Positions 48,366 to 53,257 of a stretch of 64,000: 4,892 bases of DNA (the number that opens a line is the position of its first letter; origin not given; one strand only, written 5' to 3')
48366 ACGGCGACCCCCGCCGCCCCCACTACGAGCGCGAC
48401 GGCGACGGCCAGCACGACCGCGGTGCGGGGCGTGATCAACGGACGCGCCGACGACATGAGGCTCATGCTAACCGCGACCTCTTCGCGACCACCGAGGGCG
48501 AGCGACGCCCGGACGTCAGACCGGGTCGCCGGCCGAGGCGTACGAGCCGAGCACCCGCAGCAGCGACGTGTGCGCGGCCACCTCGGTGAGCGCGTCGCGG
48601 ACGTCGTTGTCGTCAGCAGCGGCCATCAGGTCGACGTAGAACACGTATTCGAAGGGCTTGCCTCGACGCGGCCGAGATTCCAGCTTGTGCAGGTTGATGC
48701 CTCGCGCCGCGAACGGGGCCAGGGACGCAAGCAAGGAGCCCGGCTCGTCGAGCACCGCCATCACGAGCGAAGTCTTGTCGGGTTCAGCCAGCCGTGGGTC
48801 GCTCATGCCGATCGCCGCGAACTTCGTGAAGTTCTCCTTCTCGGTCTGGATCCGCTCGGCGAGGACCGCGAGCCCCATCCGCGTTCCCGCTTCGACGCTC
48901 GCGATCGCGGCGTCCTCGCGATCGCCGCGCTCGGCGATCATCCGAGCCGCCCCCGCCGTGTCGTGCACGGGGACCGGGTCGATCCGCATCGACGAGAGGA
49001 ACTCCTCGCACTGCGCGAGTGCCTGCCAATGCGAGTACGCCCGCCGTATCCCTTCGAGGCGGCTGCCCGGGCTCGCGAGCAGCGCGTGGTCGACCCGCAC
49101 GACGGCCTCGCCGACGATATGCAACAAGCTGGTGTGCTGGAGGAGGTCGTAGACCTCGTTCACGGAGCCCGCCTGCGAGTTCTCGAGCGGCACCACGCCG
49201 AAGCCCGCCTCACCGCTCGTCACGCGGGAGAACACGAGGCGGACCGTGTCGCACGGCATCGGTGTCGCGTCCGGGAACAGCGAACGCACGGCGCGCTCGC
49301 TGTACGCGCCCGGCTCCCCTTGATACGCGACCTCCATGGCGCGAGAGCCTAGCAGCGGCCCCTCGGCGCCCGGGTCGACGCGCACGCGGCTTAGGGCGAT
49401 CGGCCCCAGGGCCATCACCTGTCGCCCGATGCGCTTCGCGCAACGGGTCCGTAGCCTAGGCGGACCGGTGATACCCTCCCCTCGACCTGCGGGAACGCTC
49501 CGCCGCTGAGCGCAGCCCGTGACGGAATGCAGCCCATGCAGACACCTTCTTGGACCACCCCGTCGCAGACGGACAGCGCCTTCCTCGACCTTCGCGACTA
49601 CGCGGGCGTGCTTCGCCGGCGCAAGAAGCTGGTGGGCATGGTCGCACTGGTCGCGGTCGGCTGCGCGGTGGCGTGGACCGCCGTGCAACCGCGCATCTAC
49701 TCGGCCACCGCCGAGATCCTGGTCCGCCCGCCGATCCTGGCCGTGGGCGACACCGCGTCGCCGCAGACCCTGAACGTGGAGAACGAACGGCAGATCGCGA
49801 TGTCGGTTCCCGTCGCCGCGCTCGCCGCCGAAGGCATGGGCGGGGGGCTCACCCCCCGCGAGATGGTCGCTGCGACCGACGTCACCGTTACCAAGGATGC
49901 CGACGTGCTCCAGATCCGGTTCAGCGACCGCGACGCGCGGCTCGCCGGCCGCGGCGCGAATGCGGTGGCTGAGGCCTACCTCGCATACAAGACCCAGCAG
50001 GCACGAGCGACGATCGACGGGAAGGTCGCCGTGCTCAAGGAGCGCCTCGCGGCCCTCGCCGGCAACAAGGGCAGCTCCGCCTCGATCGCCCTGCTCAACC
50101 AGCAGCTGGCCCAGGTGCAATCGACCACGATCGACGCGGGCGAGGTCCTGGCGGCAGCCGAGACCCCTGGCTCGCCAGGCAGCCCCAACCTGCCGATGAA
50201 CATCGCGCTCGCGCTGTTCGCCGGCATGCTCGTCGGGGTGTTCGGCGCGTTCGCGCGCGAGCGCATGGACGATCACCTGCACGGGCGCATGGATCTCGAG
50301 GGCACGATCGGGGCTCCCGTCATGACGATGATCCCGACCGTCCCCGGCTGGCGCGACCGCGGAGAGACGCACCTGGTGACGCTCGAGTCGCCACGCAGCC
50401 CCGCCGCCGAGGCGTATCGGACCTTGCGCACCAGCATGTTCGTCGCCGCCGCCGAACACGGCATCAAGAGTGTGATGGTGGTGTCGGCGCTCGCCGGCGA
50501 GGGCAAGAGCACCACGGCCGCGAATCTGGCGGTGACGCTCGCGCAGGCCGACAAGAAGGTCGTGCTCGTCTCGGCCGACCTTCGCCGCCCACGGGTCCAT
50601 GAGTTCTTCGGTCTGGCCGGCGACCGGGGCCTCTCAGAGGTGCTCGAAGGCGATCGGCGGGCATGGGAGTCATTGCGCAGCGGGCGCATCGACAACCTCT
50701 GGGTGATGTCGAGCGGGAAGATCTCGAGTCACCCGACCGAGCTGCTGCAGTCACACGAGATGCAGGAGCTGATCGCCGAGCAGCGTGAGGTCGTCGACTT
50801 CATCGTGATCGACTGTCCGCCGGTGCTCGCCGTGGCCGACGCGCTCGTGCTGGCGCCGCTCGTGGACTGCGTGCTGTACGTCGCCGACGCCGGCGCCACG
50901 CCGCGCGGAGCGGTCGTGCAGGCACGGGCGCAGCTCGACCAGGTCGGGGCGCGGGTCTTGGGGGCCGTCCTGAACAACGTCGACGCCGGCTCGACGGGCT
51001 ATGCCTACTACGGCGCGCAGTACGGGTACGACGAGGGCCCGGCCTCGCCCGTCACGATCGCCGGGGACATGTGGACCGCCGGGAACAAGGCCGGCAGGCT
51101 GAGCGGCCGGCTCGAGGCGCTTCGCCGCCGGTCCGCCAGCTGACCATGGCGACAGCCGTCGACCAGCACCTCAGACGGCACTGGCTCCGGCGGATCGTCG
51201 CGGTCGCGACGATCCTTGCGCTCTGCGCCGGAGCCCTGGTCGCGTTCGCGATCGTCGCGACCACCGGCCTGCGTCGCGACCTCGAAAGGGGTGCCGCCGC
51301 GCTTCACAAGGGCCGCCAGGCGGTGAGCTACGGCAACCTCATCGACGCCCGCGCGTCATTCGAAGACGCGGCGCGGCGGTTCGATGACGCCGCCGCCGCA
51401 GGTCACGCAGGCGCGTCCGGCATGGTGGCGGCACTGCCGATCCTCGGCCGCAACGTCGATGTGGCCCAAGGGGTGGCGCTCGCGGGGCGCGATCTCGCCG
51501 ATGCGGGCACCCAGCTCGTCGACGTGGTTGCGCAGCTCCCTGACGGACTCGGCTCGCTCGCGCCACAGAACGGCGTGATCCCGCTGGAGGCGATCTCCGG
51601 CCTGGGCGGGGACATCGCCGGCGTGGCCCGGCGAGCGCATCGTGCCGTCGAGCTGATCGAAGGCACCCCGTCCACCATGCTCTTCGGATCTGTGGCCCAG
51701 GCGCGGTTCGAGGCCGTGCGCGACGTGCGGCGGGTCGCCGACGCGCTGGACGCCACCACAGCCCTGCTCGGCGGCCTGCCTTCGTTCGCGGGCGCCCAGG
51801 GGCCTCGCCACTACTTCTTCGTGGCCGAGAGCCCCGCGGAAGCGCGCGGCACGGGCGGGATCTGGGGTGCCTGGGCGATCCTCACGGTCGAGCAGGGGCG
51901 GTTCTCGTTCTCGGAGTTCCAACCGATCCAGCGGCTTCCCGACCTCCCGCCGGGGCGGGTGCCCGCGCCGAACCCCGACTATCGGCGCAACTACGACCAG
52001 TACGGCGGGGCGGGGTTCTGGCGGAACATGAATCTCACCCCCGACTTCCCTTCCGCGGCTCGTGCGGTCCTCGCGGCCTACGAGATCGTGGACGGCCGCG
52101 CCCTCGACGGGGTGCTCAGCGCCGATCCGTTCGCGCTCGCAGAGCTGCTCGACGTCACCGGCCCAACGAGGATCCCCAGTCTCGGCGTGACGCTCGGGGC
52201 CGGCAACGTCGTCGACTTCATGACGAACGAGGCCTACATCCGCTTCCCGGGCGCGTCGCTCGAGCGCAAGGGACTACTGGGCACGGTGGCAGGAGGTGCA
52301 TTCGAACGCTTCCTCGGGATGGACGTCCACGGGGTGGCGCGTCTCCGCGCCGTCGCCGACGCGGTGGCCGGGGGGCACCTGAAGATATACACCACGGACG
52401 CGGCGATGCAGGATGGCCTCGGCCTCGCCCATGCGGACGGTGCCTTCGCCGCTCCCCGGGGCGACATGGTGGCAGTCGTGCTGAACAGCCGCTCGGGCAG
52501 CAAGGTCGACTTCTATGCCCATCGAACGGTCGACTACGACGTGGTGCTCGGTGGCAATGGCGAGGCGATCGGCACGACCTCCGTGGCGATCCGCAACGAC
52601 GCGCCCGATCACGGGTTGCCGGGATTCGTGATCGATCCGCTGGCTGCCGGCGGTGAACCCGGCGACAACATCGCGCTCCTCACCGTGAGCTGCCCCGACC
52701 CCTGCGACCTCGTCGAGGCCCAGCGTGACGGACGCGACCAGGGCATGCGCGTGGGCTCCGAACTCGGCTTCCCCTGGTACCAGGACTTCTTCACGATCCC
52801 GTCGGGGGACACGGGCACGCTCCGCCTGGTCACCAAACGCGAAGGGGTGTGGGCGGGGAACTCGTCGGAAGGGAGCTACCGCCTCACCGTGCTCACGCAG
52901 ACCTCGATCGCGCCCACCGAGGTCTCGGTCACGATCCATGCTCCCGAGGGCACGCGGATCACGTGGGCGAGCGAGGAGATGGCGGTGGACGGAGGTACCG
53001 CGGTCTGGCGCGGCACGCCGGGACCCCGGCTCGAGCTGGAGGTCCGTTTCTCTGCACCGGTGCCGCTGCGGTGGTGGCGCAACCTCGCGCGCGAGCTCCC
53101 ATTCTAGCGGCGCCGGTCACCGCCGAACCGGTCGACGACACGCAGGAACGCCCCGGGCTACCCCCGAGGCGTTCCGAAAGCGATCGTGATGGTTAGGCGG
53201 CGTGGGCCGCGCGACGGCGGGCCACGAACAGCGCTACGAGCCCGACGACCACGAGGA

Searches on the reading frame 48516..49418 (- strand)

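Call 81: search_protein_families(library=pfam, proteins=[window:48516-49418:-], max_evalue=0.00001)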
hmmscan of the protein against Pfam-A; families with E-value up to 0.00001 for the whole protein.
window:48516-49418:- (300 aa): 2 families
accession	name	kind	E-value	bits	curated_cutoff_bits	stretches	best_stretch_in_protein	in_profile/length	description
PF00800.23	PDT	-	2.5e-58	197.3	25.2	1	30-205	1-178/181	Prephenate dehydratase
PF01842.31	ACT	-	9.3e-08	32.2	27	1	217-280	2-64/66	ACT domain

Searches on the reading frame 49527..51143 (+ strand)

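Call 81: search_protein_families(library=pfam, proteins=[window:49527-51143:+], max_evalue=0.00001)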
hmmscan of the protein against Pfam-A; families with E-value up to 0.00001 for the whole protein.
window:49527-51143:+ (538 aa): 5 families
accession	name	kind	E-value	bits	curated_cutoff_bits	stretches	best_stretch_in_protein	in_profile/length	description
PF13614.12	AAA_31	-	1.1e-10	42.2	27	1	317-438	5-133/177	AAA domain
PF10609.15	ParA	-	2e-10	40.9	27.1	1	315-481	5-171/246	NUBPL iron-transfer P-loop NTPase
PF02706.20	Wzz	-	3.2e-08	34.2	25.5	1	20-69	3-52/91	Chain length determinant protein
PF01656.29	CbiA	-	1.4e-07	31.9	25.4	1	317-487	2-85/125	CobQ/CobB/MinD/ParA nucleotide binding domain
PF09140.17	MipZ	-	1.5e-07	31.5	20.7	1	321-431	8-108/262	ATPase MipZ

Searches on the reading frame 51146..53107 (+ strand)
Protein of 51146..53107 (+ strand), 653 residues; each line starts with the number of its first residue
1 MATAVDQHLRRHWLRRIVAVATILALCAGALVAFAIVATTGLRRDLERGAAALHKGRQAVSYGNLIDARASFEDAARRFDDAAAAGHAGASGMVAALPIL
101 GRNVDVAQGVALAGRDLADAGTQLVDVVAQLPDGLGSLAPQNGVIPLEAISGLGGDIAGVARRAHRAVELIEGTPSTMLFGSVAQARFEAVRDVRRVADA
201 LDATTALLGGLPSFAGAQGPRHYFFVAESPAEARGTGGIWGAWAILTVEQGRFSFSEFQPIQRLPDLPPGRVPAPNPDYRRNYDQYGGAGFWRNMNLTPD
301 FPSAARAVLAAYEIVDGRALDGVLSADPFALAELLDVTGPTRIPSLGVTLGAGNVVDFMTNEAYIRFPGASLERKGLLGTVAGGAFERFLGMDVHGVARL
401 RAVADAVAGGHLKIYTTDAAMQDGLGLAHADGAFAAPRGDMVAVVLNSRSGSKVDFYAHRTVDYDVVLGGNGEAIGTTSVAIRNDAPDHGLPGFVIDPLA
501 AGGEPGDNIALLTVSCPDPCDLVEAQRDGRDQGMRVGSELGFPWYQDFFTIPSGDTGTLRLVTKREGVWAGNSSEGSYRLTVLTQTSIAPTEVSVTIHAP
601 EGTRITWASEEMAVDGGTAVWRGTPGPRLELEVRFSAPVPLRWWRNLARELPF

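Call 81: search_protein_families(library=pfam, proteins=[window:51146-53107:+], max_evalue=0.00001)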
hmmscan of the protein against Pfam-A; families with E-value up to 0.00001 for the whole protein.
window:51146-53107:+ (653 aa): 1 family
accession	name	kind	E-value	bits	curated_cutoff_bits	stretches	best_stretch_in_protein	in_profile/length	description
PF13196.11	DUF4012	-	1.1e-31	110.7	28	1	218-364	1-144/144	Protein of unknown function (DUF4012)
